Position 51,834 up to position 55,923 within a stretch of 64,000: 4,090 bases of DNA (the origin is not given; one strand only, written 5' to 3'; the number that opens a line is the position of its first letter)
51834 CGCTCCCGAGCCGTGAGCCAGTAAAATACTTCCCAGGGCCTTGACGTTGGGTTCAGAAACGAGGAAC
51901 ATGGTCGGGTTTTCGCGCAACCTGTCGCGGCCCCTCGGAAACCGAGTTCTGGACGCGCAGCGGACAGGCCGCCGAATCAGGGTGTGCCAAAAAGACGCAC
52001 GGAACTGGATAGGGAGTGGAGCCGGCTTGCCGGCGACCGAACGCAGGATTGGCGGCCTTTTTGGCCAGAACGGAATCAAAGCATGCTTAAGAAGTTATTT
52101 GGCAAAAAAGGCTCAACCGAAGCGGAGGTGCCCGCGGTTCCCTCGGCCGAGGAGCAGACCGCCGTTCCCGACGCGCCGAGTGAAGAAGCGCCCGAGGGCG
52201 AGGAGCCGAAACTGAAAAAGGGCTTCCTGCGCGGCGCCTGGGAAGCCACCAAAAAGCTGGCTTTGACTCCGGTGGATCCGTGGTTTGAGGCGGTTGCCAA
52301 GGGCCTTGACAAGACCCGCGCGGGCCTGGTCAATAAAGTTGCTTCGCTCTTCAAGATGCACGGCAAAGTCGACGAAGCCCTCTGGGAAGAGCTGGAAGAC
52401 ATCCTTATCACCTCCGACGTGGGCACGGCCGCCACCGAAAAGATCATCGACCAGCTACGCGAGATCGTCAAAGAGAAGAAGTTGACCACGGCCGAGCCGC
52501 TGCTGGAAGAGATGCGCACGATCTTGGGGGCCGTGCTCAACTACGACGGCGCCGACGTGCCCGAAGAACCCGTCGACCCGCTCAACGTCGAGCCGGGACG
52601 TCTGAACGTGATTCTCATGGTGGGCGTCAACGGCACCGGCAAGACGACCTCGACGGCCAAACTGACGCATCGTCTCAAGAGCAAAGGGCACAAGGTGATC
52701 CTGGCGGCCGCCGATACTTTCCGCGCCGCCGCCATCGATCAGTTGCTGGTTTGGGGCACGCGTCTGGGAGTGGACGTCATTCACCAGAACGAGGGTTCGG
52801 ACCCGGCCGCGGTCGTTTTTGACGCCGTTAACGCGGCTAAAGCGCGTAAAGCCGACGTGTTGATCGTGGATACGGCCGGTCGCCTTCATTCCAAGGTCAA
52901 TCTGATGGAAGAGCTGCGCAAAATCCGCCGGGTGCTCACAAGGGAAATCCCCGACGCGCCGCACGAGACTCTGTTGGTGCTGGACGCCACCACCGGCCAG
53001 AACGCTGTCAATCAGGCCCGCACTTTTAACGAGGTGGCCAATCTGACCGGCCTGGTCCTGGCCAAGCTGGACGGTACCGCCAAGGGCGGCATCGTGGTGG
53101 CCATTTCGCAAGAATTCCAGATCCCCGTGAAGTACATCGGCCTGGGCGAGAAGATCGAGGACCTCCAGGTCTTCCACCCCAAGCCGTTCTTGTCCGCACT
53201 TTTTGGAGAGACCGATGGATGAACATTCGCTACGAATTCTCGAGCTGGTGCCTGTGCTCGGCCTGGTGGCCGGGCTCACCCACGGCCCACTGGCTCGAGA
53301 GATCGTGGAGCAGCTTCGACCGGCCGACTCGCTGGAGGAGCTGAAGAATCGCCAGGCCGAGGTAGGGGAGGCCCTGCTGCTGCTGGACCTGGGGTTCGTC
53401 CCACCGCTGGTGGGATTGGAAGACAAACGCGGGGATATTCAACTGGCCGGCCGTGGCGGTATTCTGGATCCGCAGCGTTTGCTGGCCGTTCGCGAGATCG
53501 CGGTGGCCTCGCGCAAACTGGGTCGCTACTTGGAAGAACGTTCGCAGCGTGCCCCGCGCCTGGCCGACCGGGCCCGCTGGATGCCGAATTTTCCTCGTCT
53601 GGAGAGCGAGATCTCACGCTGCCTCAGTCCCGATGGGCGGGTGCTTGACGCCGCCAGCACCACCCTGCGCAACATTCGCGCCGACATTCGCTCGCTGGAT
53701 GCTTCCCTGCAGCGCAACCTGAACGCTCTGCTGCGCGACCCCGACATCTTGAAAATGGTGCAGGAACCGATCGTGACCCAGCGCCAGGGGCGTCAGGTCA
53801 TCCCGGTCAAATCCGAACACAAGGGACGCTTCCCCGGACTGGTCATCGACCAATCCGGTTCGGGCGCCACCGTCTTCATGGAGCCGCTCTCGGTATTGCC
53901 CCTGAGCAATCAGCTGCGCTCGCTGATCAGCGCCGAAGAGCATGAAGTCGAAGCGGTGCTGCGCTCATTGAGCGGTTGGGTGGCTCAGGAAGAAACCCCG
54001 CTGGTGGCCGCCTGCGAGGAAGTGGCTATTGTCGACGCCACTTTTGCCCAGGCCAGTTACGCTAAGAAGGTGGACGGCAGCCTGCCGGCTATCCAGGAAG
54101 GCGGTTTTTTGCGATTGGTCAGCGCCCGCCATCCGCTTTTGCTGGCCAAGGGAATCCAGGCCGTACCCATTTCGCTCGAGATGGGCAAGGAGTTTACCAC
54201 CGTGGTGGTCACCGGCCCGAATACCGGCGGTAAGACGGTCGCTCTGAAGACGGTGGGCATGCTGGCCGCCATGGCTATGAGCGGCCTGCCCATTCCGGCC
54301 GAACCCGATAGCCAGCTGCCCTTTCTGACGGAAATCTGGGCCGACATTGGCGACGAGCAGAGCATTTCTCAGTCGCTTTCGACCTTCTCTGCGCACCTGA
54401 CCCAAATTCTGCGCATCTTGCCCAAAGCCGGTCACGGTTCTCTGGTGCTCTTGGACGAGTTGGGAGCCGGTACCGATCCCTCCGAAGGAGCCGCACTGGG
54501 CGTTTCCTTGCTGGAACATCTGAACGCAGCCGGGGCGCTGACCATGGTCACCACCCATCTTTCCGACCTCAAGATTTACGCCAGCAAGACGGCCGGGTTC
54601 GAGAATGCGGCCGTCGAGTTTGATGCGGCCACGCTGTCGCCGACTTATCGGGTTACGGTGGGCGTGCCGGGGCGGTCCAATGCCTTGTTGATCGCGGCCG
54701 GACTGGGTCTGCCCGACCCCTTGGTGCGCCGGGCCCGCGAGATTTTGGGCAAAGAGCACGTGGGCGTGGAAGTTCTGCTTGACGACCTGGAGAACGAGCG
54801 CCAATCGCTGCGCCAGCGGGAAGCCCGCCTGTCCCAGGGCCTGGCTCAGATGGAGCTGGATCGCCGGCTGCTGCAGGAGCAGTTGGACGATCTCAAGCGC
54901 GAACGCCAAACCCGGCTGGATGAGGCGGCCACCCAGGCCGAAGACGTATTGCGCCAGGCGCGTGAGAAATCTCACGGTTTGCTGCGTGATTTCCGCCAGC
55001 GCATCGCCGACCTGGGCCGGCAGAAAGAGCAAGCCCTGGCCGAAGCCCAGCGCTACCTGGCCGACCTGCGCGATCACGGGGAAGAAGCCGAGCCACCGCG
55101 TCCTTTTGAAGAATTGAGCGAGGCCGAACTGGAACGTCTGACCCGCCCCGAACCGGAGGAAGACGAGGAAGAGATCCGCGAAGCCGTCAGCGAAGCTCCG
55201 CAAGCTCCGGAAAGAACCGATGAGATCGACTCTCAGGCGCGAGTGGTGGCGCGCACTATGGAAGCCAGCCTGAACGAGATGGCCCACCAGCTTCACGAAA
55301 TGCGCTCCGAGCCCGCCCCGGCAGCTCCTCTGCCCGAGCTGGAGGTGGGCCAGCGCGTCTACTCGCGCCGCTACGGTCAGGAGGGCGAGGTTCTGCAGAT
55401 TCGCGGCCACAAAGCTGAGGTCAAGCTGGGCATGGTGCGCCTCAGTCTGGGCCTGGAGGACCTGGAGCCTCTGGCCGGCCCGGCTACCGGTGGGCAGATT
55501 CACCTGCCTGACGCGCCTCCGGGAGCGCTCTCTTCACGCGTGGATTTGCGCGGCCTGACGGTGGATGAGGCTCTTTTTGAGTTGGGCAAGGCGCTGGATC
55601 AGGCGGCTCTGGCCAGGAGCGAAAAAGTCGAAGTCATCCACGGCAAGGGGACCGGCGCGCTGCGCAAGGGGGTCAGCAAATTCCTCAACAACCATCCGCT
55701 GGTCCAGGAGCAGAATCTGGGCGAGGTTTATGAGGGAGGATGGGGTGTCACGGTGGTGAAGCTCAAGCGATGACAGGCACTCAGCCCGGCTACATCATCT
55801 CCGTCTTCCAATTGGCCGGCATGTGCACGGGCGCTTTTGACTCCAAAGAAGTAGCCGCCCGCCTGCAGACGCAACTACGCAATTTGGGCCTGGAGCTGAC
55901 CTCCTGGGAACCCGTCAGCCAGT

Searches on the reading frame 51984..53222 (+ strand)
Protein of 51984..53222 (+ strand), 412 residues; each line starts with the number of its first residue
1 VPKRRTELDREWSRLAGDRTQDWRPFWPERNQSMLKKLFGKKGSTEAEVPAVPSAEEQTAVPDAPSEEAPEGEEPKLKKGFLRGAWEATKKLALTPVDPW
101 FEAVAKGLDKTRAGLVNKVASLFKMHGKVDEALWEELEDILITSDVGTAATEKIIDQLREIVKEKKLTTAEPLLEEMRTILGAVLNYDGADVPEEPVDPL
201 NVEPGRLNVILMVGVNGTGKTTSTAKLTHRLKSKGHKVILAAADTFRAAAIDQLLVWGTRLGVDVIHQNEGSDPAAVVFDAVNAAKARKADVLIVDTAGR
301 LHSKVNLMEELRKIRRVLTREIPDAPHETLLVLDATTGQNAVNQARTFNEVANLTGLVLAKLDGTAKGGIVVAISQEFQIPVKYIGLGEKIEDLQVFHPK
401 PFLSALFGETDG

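Call 21: search_protein_families(library=pfam, proteins=[window:51984-53222:+], max_evalue=0.001)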
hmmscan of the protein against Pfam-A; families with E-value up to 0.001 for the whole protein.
window:51984-53222:+ (412 aa): 8 families
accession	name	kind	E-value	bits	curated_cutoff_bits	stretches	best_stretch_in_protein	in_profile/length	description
PF00448.28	SRP54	-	4.1e-80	268.5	22.7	1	208-407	2-195/196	SRP54-type protein, GTPase domain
PF02881.24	SRP54_N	-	4.6e-14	52.8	22.4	1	115-175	1-69/75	SRP54-type protein, helical bundle domain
PF13604.12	AAA_30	-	1.5e-06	28.6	27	1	209-304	20-103/191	AAA domain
PF13401.12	AAA_22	-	2.3e-06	28.4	27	1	209-317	7-110/130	AAA domain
PF13245.12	AAA_19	-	9.3e-05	23.1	25.1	1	208-311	12-114/134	AAA domain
PF13191.12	AAA_16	-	0.00013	22.9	32.6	1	202-335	19-140/167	AAA ATPase domain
PF03308.22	MeaB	-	0.0002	20.9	23.1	1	202-244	28-70/273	Methylmalonyl Co-A mutase-associated GTPase MeaB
PF01656.29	CbiA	-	0.00088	19.7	25.4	0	217-365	9-86/125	CobQ/CobB/MinD/ParA nucleotide binding domain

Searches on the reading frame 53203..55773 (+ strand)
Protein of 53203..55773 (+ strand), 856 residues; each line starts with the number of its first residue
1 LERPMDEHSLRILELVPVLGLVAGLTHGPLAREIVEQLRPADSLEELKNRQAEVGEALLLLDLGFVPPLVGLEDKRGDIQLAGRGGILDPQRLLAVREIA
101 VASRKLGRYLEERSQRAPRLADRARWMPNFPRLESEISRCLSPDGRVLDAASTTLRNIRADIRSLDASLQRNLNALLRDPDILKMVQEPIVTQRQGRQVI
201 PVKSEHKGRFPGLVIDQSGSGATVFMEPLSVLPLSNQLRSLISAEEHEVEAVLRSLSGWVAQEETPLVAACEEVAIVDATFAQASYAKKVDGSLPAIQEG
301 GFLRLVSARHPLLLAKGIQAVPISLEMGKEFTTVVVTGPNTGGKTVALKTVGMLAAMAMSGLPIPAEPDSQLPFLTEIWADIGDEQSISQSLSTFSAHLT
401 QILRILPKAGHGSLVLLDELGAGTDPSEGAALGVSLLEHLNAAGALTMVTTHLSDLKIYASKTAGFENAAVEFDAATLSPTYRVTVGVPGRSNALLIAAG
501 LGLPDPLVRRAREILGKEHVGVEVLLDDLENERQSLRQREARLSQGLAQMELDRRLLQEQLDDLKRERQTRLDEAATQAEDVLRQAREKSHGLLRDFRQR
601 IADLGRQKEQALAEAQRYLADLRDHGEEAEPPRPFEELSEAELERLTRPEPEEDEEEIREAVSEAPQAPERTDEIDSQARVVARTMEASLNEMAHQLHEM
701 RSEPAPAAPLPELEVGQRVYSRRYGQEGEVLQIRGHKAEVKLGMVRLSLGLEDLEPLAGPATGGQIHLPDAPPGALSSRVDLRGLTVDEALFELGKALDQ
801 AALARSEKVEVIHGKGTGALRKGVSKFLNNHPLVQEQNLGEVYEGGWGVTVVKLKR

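Call 21: search_protein_families(library=pfam, proteins=[window:53203-55773:+], max_evalue=0.001)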
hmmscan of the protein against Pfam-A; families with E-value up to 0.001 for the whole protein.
window:53203-55773:+ (856 aa): 3 families
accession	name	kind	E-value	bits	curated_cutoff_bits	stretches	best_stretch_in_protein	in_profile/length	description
PF00488.27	MutS_V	-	9.6e-31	107.7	30.2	1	334-515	1-184/188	MutS domain V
PF01713.27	Smr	-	9.2e-23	80.6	25.7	1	780-855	1-77/77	Smr domain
PF20297.4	MSSS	-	2.8e-08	33.7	26.8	1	715-754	1-42/42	MutS2 and Smr-associated SH3 domain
